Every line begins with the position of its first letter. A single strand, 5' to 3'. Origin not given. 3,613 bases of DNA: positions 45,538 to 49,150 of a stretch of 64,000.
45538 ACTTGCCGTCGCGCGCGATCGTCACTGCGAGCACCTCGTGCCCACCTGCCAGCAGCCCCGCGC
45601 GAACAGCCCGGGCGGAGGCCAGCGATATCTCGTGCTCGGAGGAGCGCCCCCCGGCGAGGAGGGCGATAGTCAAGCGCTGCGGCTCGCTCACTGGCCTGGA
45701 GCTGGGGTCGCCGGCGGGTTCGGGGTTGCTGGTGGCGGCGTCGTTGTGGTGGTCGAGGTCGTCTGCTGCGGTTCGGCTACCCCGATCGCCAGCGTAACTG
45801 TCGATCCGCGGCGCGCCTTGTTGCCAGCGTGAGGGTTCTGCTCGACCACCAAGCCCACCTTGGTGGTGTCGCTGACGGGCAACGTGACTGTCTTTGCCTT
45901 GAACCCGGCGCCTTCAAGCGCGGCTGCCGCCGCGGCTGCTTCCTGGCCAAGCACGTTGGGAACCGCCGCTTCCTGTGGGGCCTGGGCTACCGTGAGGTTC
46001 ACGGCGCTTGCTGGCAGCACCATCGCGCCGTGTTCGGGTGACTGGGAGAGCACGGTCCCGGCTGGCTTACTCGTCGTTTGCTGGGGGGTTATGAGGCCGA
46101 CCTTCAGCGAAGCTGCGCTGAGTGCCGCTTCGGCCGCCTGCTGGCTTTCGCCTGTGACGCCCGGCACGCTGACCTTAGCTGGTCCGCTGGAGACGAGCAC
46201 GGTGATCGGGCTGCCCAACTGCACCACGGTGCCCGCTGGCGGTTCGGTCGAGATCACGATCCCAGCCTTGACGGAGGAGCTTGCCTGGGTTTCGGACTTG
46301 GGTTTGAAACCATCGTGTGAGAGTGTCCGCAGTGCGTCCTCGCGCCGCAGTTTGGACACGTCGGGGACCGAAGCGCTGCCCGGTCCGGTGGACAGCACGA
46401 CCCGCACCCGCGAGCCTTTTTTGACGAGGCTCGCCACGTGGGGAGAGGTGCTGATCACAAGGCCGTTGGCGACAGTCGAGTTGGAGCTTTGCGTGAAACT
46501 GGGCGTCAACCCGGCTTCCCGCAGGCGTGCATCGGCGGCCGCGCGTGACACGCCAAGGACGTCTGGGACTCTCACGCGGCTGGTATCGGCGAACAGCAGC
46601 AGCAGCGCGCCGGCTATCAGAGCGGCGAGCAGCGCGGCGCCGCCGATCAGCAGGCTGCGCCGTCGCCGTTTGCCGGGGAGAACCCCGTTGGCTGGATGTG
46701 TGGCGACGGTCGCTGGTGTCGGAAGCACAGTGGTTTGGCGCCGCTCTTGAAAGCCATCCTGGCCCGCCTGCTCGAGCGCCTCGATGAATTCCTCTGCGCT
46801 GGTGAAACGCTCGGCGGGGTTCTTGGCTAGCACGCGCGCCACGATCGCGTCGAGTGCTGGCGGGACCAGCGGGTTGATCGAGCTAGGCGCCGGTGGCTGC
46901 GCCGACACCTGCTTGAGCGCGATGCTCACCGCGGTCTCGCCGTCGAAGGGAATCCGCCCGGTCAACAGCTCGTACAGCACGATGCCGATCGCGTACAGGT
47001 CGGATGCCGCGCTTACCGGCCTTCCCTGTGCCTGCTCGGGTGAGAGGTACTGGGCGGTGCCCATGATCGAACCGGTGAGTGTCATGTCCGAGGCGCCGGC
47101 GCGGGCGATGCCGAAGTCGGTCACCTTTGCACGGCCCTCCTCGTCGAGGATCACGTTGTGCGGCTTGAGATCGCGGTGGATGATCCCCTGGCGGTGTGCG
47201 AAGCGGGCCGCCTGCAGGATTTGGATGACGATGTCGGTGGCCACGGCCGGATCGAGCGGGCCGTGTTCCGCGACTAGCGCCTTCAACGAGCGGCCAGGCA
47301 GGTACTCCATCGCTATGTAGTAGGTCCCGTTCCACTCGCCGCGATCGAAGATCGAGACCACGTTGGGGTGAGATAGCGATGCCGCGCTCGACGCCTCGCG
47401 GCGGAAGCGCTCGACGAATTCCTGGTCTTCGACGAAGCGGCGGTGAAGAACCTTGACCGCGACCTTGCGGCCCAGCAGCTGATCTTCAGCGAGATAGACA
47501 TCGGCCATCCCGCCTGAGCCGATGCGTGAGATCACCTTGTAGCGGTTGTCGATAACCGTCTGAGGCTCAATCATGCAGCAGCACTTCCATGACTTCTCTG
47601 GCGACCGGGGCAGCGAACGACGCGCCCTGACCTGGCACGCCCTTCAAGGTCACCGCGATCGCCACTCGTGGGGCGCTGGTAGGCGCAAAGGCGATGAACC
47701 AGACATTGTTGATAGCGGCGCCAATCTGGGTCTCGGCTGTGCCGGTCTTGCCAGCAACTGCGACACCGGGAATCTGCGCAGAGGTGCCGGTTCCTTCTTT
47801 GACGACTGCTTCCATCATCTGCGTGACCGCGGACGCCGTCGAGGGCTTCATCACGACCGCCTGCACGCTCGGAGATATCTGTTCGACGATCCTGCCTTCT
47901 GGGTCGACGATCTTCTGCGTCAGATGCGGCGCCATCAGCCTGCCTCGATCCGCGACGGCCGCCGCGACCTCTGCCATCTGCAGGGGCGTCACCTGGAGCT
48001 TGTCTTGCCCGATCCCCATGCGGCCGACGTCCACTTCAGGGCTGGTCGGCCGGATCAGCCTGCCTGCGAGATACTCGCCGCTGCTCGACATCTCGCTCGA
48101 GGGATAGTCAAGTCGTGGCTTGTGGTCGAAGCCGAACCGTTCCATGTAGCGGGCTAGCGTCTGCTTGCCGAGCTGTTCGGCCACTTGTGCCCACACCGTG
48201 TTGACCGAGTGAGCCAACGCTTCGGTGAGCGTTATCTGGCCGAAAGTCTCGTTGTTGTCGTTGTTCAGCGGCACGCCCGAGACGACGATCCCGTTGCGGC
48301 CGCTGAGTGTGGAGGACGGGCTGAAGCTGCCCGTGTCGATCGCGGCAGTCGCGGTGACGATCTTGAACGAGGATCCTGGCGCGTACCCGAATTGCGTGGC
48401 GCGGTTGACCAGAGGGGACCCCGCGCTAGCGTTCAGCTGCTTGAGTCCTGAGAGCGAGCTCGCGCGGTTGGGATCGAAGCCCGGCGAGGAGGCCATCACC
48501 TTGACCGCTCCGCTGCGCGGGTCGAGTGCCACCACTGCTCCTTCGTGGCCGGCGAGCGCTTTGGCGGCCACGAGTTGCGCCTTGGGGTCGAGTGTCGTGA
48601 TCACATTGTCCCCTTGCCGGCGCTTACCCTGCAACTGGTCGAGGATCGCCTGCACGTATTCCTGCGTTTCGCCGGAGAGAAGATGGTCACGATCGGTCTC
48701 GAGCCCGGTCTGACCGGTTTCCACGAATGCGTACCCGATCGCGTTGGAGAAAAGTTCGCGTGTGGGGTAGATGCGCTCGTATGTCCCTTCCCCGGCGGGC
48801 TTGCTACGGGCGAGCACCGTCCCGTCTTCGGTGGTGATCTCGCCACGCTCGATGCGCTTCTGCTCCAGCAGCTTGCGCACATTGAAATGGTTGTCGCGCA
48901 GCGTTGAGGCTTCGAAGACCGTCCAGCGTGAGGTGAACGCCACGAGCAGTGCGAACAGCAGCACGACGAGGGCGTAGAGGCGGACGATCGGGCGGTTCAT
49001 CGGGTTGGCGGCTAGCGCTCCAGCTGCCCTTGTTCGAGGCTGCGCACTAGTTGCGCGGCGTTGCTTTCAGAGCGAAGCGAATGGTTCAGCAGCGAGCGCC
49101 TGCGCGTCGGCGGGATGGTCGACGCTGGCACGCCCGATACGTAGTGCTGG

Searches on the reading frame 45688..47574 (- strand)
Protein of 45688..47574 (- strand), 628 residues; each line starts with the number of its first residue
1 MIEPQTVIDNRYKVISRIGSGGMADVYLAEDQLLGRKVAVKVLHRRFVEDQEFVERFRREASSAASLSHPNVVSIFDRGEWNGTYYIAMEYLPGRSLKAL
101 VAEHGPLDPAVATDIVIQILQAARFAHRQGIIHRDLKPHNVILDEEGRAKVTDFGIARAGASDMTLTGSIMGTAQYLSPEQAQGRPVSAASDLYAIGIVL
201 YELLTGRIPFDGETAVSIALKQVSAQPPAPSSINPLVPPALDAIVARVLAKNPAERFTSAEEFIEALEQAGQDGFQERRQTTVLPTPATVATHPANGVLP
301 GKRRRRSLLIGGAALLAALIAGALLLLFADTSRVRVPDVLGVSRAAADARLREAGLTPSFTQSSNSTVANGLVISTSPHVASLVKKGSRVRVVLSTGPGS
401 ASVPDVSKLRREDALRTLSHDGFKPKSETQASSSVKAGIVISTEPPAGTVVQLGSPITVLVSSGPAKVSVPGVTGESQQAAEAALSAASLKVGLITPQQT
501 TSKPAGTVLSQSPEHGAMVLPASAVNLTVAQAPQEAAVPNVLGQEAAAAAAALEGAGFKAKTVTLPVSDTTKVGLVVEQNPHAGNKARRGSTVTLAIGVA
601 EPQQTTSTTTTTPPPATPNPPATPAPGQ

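Call 58: search_protein_families(library=ncbifam, proteins=[window:45688-47574:-], max_evalue=1e-10)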
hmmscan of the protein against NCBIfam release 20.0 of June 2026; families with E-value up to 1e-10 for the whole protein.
window:45688-47574:- (628 aa): 9 families
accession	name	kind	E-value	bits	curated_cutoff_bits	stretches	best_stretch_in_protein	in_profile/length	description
NF033483.0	PknB_PASTA_kin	equivalog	1.4e-201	671.4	450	3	6-279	3-277/563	Stk1 family PASTA domain-containing Ser/Thr kinase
NF052427.1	StpK7MSMEG_1200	equivalog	2.2e-67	227.9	900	1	11-340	8-330/601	serine/threonine protein kinase StpK7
NF047741.1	antiphage_MADS6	equivalog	1.5e-54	185.6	460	2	112-285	301-473/612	methylation-associated defense system protein kinase MAD6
TIGR03903.1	TOMM_kin_cyc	equivalog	4.9e-54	183.7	705.75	1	35-287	3-270/1267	TOMM system kinase/cyclase fusion protein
NF009651.0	PRK13184.1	equivalog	1e-49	169.4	839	1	10-271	2-291/932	serine/threonine-protein kinase PknD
NF053615.1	SerThrKinAfsKStmc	equivalog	3.9e-37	128.3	1300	1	12-227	15-230/809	protein serine/threonine kinase AfsK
NF038150.1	lanthi_synth_IV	equivalog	1.1e-31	110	650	1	5-280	184-466/851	class IV lanthionine synthetase LanL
NF033442.0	BREX_PglW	equivalog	2.6e-24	85.1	990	1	6-164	508-667/1391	BREX system serine/threonine kinase PglW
NF038151.1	lanthi_synth_III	equivalog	1.6e-15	56.6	575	1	16-206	226-425/833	class III lanthionine synthetase LanKC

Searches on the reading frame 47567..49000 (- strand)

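Call 58: search_protein_families(library=ncbifam, proteins=[window:47567-49000:-], max_evalue=1e-10)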
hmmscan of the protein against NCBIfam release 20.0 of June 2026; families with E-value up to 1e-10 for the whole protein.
window:47567-49000:- (477 aa): 20 families
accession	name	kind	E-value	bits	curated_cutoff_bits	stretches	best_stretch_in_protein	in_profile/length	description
TIGR03423.1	pbp2_mrdA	equivalog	4.9e-81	273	455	1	95-475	184-591/593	penicillin-binding protein 2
TIGR02214.1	spoVD_pbp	equivalog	1.5e-49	168.9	688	1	75-474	145-554/636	stage V sporulation protein D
TIGR02074.1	PBP_1a_fam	subfamily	3.9e-42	144.8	508.75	1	116-475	205-533/535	PBP1A family penicillin-binding protein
NF051842.1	PBP4_5_Efaec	equivalog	1.3e-33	116.3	700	1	96-425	291-616/668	penicillin-binding protein PBP4(5)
NF008061.0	PRK10795.1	equivalog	6.5e-30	104.3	962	1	119-472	236-610/634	peptidoglycan DD-transpeptidase MrdA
NF053573.1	PBP2_PenA_Neis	exception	1.5e-26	93.1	1105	1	75-472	166-558/572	peptidoglycan D,D-transpeptidase PBP2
NF051885.1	tranpepglycosPbpC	equivalog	7.2e-26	90.9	900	1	107-297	268-448/632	multimodular transpeptidase-transglycosylase PbpC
NF038276.1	strep_PBP2A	exception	4.4e-20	71.5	1100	1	335-440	493-598/716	penicillin-binding protein PBP2A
NF038271.1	strep_PBP2X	exception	1.1e-19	70.2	1050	1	95-422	212-551/750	penicillin-binding protein PBP2X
NF000406.1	MECB_PBP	exception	4.7e-17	61.6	1450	1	123-474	314-662/674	PBP2a family beta-lactam-resistant peptidoglycan transpeptidase MecB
NF000237.1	MECA_PBP2A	equivalog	9.3e-17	60.5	750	1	118-472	308-654/668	PBP2a family beta-lactam-resistant peptidoglycan transpeptidase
NF011685.0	PRK15105.1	subfamily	2.6e-15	56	737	1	75-472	166-555/588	peptidoglycan glycosyltransferase FtsI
NF033378.1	MECD_PBP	exception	4e-15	55.2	1450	1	125-472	319-663/678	PBP2a family beta-lactam-resistant peptidoglycan transpeptidase MecD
NF038272.1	strep_PBP1A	exception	8e-15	54.2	1075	1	341-423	480-560/658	penicillin-binding protein PBP1A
NF000410.1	MECA1_pure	exception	1.2e-14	53.4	1480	1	121-473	309-653/666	PBP2a family beta-lactam-resistant peptidoglycan transpeptidase MecA1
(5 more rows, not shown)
